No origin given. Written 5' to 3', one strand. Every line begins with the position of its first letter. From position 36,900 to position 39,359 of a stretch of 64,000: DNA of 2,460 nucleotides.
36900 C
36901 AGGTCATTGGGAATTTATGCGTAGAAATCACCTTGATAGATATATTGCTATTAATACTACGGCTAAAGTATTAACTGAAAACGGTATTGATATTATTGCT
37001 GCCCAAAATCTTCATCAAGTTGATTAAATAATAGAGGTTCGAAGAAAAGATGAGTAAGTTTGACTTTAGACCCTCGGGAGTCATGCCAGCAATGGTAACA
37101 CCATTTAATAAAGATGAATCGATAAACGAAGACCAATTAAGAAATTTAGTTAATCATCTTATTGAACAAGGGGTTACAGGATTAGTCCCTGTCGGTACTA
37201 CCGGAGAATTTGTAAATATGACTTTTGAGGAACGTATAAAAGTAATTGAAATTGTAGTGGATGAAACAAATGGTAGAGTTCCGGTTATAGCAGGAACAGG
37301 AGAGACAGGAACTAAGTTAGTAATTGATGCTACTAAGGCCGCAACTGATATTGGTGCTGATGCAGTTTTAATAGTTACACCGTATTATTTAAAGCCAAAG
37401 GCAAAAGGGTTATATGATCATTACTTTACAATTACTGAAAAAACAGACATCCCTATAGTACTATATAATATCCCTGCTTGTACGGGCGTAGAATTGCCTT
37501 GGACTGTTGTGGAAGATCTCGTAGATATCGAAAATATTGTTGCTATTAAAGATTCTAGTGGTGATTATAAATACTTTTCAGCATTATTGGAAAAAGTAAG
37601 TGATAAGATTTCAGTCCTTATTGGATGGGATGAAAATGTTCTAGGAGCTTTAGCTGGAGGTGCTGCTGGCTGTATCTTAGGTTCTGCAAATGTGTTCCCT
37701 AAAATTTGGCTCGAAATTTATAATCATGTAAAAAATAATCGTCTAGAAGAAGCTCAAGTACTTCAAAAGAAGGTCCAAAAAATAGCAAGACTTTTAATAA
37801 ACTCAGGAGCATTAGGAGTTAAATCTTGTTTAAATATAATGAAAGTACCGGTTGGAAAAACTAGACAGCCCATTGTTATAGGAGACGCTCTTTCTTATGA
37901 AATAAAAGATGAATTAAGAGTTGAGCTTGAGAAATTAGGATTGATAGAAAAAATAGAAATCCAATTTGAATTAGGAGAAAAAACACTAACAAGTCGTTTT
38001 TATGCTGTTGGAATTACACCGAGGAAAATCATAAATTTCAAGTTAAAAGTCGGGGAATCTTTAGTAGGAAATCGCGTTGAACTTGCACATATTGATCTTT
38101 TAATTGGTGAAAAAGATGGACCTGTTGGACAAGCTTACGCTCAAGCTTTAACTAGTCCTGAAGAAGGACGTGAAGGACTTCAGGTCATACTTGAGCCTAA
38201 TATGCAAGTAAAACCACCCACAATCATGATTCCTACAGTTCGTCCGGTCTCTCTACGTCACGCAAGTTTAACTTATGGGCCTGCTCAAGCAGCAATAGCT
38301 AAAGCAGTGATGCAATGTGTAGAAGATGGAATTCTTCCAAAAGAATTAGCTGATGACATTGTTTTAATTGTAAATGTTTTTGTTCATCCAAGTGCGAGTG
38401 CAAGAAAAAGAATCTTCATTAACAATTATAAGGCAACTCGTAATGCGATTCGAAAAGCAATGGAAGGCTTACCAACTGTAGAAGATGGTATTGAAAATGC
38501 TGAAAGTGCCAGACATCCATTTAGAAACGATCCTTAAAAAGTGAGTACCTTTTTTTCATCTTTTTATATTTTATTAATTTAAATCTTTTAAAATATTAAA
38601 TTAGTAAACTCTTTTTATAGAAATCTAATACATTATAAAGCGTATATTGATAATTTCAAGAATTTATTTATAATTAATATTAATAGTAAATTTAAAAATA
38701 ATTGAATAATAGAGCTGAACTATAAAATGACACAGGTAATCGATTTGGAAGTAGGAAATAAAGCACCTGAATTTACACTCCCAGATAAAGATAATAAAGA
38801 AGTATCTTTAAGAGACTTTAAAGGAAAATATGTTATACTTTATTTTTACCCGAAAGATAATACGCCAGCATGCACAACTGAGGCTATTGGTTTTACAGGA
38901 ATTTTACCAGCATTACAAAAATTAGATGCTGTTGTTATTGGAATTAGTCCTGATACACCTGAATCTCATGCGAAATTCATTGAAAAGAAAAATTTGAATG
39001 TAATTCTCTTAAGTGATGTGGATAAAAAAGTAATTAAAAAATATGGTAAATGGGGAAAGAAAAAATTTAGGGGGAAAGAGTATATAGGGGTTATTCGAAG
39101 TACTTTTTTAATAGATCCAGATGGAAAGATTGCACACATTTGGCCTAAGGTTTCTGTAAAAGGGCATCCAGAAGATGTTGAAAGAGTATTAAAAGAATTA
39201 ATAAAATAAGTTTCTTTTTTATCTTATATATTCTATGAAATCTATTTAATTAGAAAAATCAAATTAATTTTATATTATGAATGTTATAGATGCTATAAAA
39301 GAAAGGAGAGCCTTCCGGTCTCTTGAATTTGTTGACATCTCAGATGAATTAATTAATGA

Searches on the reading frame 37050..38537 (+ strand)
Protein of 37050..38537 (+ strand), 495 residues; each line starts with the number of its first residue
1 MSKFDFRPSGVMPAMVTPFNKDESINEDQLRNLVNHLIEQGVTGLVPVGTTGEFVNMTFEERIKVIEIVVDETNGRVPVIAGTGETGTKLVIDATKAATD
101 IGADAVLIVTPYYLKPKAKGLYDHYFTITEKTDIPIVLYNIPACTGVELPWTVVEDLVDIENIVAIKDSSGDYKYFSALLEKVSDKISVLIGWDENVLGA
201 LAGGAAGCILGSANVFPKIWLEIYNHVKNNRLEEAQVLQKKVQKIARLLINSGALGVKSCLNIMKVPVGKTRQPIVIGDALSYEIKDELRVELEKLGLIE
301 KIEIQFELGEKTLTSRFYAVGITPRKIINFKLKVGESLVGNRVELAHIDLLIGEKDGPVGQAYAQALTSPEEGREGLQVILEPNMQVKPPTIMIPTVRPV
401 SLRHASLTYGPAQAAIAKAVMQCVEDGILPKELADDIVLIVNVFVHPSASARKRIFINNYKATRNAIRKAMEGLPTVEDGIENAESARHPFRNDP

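Call 10: search_protein_families(library=pfam, proteins=[window:37050-38537:+], max_evalue=0.00001)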
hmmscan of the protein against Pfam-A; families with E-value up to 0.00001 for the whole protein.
window:37050-38537:+ (495 aa): 2 families
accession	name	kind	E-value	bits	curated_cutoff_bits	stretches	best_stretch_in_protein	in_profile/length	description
PF00701.28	DHDPS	-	1.1e-78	264.4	22.1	1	8-293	2-286/289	Dihydrodipicolinate synthetase family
PF08714.17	Fae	-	3.5e-55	186.8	27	1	334-491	1-158/159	Formaldehyde-activating enzyme (Fae)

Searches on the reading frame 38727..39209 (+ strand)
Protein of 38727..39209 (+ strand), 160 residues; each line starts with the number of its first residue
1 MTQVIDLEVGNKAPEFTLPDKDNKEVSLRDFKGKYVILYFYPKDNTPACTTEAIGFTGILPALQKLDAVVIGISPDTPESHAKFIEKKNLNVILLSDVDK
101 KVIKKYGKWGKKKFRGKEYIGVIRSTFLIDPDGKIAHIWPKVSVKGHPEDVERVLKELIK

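Call 59: search_protein_families(library=pfam, proteins=[window:38727-39209:+], max_evalue=0.00001)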
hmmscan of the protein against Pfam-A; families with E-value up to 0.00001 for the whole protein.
window:38727-39209:+ (160 aa): 2 families
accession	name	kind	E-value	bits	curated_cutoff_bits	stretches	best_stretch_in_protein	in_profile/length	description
PF00578.27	AhpC-TSA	-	5.9e-42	143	26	1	9-137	1-123/124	AhpC/TSA family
PF08534.16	Redoxin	-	1.8e-23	83.4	26.6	1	9-153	2-146/148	Redoxin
